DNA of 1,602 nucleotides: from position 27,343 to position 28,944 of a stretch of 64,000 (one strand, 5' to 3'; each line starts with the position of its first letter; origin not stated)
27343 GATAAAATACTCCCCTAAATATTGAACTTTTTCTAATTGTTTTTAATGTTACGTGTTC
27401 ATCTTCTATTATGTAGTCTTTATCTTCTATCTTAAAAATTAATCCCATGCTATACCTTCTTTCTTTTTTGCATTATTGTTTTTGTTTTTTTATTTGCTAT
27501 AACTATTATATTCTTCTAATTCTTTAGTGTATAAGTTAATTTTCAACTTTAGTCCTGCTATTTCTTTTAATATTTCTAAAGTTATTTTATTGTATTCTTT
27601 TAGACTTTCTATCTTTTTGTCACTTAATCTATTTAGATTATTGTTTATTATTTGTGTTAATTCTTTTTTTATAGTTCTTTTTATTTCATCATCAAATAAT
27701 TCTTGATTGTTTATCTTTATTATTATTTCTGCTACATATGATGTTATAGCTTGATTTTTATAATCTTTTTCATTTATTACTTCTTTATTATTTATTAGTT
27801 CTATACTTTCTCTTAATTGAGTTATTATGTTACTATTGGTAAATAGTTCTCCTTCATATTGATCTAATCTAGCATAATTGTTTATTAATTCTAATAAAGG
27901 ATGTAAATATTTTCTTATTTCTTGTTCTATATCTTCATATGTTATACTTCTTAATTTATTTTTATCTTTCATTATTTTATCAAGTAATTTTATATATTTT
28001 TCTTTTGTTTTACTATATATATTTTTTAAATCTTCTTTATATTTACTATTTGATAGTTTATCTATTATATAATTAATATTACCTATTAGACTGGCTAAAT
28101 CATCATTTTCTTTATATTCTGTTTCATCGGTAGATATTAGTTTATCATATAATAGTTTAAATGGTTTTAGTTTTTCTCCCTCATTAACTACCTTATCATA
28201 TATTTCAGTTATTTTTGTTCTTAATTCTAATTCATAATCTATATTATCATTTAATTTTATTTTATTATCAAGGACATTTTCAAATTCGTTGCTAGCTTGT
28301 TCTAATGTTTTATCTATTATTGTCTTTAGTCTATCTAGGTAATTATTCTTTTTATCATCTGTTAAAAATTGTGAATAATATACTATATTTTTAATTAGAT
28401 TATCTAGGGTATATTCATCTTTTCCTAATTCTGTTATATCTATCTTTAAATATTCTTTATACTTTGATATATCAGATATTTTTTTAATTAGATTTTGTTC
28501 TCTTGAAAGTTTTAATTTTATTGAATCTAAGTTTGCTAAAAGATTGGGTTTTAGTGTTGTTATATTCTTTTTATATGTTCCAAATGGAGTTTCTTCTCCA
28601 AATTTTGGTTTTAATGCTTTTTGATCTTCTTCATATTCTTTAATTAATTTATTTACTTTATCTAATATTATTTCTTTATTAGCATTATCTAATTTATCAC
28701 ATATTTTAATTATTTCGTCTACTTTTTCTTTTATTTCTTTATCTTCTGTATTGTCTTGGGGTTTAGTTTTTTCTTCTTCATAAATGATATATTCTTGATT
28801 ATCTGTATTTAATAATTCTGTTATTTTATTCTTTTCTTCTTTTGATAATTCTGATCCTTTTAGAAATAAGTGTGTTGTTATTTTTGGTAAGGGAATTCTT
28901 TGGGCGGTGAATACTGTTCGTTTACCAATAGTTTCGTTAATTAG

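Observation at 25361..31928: Array of three leaderless LRR plus coiled-coil paralogues with a mosaic, gene-conversion-like identity pattern, wedged inside a polyamine gene neighbourhood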

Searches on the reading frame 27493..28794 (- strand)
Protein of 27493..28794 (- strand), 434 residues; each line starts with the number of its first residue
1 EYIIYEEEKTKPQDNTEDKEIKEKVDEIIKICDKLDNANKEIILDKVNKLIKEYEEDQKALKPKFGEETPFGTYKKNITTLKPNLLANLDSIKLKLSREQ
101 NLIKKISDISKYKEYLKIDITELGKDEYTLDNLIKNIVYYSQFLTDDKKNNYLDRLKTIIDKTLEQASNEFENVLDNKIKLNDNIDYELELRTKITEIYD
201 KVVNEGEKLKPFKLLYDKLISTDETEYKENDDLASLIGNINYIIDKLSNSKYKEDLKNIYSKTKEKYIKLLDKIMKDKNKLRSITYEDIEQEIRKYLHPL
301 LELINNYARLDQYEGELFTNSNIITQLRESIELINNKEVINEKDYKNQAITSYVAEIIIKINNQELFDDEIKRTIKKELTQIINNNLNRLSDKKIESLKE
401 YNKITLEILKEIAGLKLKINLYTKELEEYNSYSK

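Call 22: search_solved_structures(query=A2, max_evalue=10)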
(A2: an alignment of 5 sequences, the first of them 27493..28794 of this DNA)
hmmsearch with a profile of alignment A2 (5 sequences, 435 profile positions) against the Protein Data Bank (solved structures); distinct sequences matched with E-value up to 10: 3.
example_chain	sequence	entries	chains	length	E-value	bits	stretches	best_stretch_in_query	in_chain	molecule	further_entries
7y5e_UL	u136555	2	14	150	0.42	12.7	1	189-253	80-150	PS II complex 12 kDa extrinsic protein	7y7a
9zs4_B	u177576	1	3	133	1.2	11.2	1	196-274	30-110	CRISPR system Cms protein Csm2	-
8gxm_A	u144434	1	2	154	1.5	10.9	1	180-244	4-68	SURP and G-patch domain-containing protein 1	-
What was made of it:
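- Tried and rejected: A PDB sequence-profile search gave a best E of 0.42 (call 22).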

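Call 34: search_protein_representatives(alignment_id=A2)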
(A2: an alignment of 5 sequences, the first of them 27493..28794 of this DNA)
Query: 5 sequences, 435 profile positions. Proteins with E-value up to 0.001 (for the whole library): 155; up to 1e-10: 108; up to 1e-30: 42. The best 150 are listed.
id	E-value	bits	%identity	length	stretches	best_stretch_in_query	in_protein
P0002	7.8e-198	674.2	-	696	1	1-435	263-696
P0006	9.5e-175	598.1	-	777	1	2-435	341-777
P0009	9.4e-173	591.6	-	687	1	1-435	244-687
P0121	5.5e-131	453.9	-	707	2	9-434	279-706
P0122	1.7e-111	389.7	-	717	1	5-433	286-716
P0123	2.2e-110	386.1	-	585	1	6-435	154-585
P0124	2.6e-110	385.8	-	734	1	7-431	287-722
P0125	4.9e-103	361.8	-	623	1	16-433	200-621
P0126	1.9e-91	323.7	-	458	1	16-434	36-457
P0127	4.7e-87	309.2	-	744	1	7-431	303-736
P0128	1.2e-85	304.6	-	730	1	12-433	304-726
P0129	1.8e-85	303.9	-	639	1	6-435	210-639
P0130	8.6e-85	301.7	-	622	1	7-433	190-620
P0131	2.4e-84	300.2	-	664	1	11-431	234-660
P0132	7.1e-74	265.7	-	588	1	11-434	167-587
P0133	1.0e-70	255.3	-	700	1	18-434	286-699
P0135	2.5e-67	244.1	-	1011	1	8-434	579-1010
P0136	3.2e-66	240.5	-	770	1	16-434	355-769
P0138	6.4e-61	223.0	-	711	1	6-435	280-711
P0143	1.4e-50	188.9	-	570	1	5-432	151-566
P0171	1.5e-25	106.5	-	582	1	11-433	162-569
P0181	3.1e-21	92.3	-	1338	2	16-428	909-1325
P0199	1.7e-16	76.7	-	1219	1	15-433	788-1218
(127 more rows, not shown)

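Call 37: find_homologous_proteins(query=A2, max_evalue=0.001)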
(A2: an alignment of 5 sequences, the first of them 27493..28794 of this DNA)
Query A2 (5 sequences) (434 aa, profile of the alignment): 10 proteins with E <= 0.001 among 8000 candidates.
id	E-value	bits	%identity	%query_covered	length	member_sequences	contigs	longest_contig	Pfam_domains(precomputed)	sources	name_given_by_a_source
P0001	2.7e-200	684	100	100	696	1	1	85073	PF13306.13,PF13855.13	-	-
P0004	7.0e-198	676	96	100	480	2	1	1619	-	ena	-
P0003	1.3e-197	675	87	99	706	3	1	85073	PF13306.13,PF13855.13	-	-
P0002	2.4e-197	674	98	100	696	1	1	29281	PF13306.13,PF13855.13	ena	-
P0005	8.2e-187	640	56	100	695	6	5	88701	PF13306.13,PF13855.13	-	-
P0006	3.0e-174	598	38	97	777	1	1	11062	PF13306.13,PF05725.19,PF13855.13,PF23952.2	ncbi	-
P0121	1.7e-130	454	50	100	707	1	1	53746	PF13306.13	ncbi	-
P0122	5.5e-111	390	42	98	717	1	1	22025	PF13306.13,PF13855.13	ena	-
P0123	6.8e-110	386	40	99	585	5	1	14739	-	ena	-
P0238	4.4e-7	47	90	9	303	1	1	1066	PF13306.13,PF13855.13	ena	-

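Call 41: search_protein_families(library=pfam, alignment_id=A3, max_evalue=0.001)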
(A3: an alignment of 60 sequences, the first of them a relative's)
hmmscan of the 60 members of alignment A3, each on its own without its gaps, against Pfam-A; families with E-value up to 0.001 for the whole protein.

A. member 1, P0121 (707 aa): 1 family
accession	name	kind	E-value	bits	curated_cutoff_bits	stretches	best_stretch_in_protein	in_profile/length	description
PF13306.12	LRR_5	-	3.3e-73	244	27.7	3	47-170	2-123/127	BspA type Leucine rich repeat region (6 copies)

B. families by the number of members that match (of 60 scanned): 6 families
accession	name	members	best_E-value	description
PF13306.12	LRR_5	32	1.7e-144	BspA type Leucine rich repeat region (6 copies)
PF13855.12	LRR_8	15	1.3e-31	Leucine rich repeat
PF23952.1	LRR_EndoS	4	1.8e-08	Endo-beta-N-acetylglucosaminidase EndoS LRR domain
PF12799.13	LRR_4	2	4.2e-05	Leucine Rich repeats (2 copies)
PF12295.13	Symplekin_C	1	0.00041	Symplekin tight junction protein C terminal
PF15067.11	FAM124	1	0.00076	FAM124 domain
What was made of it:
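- Heads are modular and swappable on a constant module (calls 34, 41).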

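Call 42: find_related_loci(query=A2, collection=genome_contigs, flank=8000)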
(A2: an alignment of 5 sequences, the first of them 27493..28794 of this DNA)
Query A2 (434 aa) in genome_contigs; peptide patterns used: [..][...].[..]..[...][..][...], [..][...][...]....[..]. (x = any residue, [..] = any of these).
600 stretches matched a pattern, but none encodes a relative of the query by tblastn (E <= 1e-3).
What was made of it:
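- Tried and rejected: A genome-collection scan with the tail profile found nothing because its patterns were too specific (call 42).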

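Call 47: find_encoding_contigs(protein=P0121, flank=10000, max_places=3)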
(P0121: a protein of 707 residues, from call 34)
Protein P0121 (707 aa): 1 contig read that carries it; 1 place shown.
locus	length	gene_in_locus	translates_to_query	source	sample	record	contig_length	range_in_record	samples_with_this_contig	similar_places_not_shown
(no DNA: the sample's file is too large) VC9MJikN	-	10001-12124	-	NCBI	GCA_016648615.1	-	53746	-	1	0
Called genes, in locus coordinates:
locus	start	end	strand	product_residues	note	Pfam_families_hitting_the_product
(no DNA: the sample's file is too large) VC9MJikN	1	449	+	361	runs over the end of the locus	PF00005:ABC_tran, PF08402:TOBE_2 (weak)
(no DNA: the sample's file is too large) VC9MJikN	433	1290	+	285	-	PF00528:BPD_transp_1 (weak)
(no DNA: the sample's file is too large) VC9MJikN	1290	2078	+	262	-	PF00528:BPD_transp_1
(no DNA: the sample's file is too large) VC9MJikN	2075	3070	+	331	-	PF01547:SBP_bac_1, PF13416:SBP_bac_8, PF13531:SBP_bac_11, PF13343:SBP_bac_6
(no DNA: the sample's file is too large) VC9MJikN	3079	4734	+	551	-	PF13306:LRR_5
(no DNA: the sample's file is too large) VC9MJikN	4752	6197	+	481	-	PF13306:LRR_5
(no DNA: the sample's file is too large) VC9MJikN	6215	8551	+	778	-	PF13306:LRR_5, PF13855:LRR_8 (faint), PF23952:LRR_EndoS (faint), PF13306:LRR_5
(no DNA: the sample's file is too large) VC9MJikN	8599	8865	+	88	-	-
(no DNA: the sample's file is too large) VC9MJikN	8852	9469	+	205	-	PF00583:Acetyltransf_1, PF13673:Acetyltransf_10 (faint), PF13508:Acetyltransf_7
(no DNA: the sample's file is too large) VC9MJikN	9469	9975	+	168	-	PF10688:Imp-YgjV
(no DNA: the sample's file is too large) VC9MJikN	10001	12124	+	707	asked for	PF13306:LRR_5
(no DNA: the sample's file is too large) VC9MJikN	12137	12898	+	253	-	PF00583:Acetyltransf_1, PF13508:Acetyltransf_7, PF13673:Acetyltransf_10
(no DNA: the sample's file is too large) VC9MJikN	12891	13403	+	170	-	PF10688:Imp-YgjV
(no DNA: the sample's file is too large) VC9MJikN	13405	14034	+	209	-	PF13302:Acetyltransf_3 (weak), PF00583:Acetyltransf_1, PF13673:Acetyltransf_10, PF08445:FR47 (weak), PF13508:Acetyltransf_7, PF13527:Acetyltransf_9 (weak)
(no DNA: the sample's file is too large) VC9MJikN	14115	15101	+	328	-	PF02729:OTCace_N, PF00185:OTCace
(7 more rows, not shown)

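Call 48: find_encoding_contigs(protein=P0122, flank=10000, max_places=3)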
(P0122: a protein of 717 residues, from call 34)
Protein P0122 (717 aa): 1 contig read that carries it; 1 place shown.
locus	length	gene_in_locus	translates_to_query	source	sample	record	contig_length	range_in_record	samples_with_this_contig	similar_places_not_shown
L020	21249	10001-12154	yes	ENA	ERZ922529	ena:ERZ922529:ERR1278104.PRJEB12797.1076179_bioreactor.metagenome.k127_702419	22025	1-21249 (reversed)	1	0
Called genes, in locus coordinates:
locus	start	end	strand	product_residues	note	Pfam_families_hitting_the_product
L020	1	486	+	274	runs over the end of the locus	PF00142:Fer4_NifH, PF01656:CbiA, PF02374:ArsA_ATPase, PF06564:CBP_BcsQ, PF09140:MipZ (faint), PF10609:ParA (weak), PF13614:AAA_31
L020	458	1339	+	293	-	PF02195:ParB_N, PF17762:HTH_ParB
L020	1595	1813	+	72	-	PF00313:CSD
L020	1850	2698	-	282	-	PF00198:2-oxoacid_dh (weak)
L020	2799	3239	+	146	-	PF02502:LacAB_rpiB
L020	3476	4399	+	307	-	PF08486:SpoIID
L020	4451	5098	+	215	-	PF01551:Peptidase_M23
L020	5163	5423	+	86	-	PF12116:SpoIIID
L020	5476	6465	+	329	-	PF06723:MreB_Mbl, PF00022:Actin (weak), PF00012:HSP70, PF06277:EutA (weak), PF14450:FtsA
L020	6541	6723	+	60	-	PF06107:DUF951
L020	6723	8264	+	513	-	PF03806:ABG_transport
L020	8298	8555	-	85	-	PF18905:DUF5661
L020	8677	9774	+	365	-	PF01926:MMR_HSR1, PF02421:FeoB_N, PF06071:YchF-GTPase_C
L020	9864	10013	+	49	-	-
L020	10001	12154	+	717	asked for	PF13306:LRR_5, PF13855:LRR_8 (faint), PF13306:LRR_5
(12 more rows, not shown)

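Call 66: search_protein_families(library=pfam, proteins=[P0133, P0136, P0138, P0132, P0143, P0171, P0135, P0181, P0199, P0123], max_evalue=0.1)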
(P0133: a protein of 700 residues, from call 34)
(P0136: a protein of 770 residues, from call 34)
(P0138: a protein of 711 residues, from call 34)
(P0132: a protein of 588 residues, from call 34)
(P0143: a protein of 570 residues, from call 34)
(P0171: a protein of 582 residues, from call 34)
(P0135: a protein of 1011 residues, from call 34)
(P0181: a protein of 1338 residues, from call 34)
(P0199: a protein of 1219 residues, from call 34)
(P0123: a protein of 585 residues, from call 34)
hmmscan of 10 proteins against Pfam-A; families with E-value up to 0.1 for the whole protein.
P0133 (700 aa): 0 families

P0136 (770 aa): 0 families

P0138 (711 aa): 0 families

P0132 (588 aa): 0 families

P0143 (570 aa): 0 families

P0171 (582 aa): 3 families
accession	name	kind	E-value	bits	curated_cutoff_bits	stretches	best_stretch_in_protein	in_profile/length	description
PF13306.12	LRR_5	-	1.8e-09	38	27.7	1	12-93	3-85/127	BspA type Leucine rich repeat region (6 copies)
PF03637.22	Mob1_phocein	-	0.019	15.4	27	1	302-358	74-130/170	Mob1/phocein family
PF18084.6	ARTD15_N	-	0.026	15.1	26.3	0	377-412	44-79/80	ARTD15 N-terminal domain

P0135 (1011 aa): 2 families
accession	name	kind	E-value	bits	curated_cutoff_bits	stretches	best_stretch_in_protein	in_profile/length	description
PF22300.2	NGO_1070-like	-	0.019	15.8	26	1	141-174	31-64/99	NGO_1070-like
PF03670.18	UPF0184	-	0.047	14.5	21.5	0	584-626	21-61/83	Uncharacterised protein family (UPF0184)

P0181 (1338 aa): 6 families
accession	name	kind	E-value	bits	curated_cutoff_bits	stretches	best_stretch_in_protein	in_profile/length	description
PF13306.12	LRR_5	-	5.5e-107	353.2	27.7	5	272-393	2-120/127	BspA type Leucine rich repeat region (6 copies)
PF13855.12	LRR_8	-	2.2e-17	63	27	0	296-335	16-56/61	Leucine rich repeat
PF23952.1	LRR_EndoS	-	1.8e-08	35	27.9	0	71-118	43-90/116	Endo-beta-N-acetylglucosaminidase EndoS LRR domain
PF12799.13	LRR_4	-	4.2e-05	24.1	27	0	282-320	1-40/44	Leucine Rich repeats (2 copies)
PF05657.16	DUF806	-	0.026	15.4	25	0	816-888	16-87/121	Protein of unknown function (DUF806)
PF12210.13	Hrs_helical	-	0.079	13.9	30.6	0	495-538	36-79/95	Hepatocyte growth factor-regulated tyrosine kinase substrate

P0199 (1219 aa): 2 families
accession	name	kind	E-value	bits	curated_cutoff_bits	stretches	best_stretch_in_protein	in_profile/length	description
PF13306.12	LRR_5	-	9.8e-53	177.9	27.7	2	537-654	11-126/127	BspA type Leucine rich repeat region (6 copies)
PF13855.12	LRR_8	-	1.3e-09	38.2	27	3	615-662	11-59/61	Leucine rich repeat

P0123 (585 aa): 1 family
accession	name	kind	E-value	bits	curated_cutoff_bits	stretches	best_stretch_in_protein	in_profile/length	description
PF22884.1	Tea_C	-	0.035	14.4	27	1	433-535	55-159/162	Telomere ends associated C-terminal domain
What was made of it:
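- Tried and rejected: An NCBIfam hit of C to the HopBF1 kinase (22 bits against a cutoff of 200) and relaxed Pfam hits (Mob1, Tea_C, UPF0184; call 66) were rejected as noise.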

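Call 69: find_related_loci(query=A2, collection=viral_contigs, flank=8000)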
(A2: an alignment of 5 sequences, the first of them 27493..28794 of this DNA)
Query A2 (434 aa) in viral_contigs; peptide patterns used: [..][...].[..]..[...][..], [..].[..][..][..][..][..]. (x = any residue, [..] = any of these).
599 stretches matched a pattern, but none encodes a relative of the query by tblastn (E <= 1e-3).

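Call 70: find_related_loci(query=A2, collection=metagenome_contigs, flank=8000)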
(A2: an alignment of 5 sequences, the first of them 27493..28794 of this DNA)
Query A2 (434 aa) in metagenome_contigs; peptide patterns used: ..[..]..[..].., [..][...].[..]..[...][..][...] (x = any residue, [..] = any of these).
600 stretches matched a pattern (row limit reached: there are more); 1 encode a relative of the query (tblastn E <= 1e-3); 1 distinct loci.
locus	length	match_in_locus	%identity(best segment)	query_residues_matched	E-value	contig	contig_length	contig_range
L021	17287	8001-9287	51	1-425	1e-102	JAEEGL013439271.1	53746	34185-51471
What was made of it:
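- Tried and rejected: The metagenome scan returned only L021 (call 70).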

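Call 81: find_encoding_contigs(protein=P0123, flank=10000, max_places=3)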
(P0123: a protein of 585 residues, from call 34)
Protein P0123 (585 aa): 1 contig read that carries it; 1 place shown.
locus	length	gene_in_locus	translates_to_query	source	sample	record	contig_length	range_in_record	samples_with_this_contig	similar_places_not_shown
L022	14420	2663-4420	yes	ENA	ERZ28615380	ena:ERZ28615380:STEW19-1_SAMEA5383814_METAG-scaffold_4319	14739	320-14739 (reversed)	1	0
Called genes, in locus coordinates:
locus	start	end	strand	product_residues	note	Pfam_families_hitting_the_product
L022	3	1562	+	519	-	?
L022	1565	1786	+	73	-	-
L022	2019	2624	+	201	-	-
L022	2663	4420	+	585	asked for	-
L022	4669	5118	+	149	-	PF15891:Nuc_deoxyri_tr2 (weak)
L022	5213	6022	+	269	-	-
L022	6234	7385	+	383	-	-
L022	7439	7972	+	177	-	-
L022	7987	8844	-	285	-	PF00198:2-oxoacid_dh (weak)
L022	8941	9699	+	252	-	PF00106:adh_short, PF01370:Epimerase (faint), PF03435:Sacchrp_dh_NADP (weak), PF08659:KR, PF13561:adh_short_C2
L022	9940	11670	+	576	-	PF00664:ABC_membrane, PF00005:ABC_tran, PF02463:SMC_N (weak)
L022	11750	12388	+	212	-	PF06161:DUF975, PF06790:UPF0259 (weak), PF06161:DUF975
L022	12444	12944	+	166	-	PF13527:Acetyltransf_9, PF00583:Acetyltransf_1, PF13673:Acetyltransf_10, PF13508:Acetyltransf_7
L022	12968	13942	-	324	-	-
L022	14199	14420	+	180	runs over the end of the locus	?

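Call 82: find_encoding_contigs(protein=P0124, flank=10000, max_places=3)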
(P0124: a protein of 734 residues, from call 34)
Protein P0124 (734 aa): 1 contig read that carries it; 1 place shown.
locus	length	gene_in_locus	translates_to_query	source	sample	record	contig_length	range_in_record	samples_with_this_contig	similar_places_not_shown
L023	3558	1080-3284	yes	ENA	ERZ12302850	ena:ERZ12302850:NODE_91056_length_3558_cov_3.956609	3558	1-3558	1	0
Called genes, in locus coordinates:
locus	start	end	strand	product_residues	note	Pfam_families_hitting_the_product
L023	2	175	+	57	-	?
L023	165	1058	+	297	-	PF01479:S4, PF00849:PseudoU_synth_2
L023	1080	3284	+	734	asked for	PF13306:LRR_5 (weak), PF13855:LRR_8 (faint), PF13306:LRR_5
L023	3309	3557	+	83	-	?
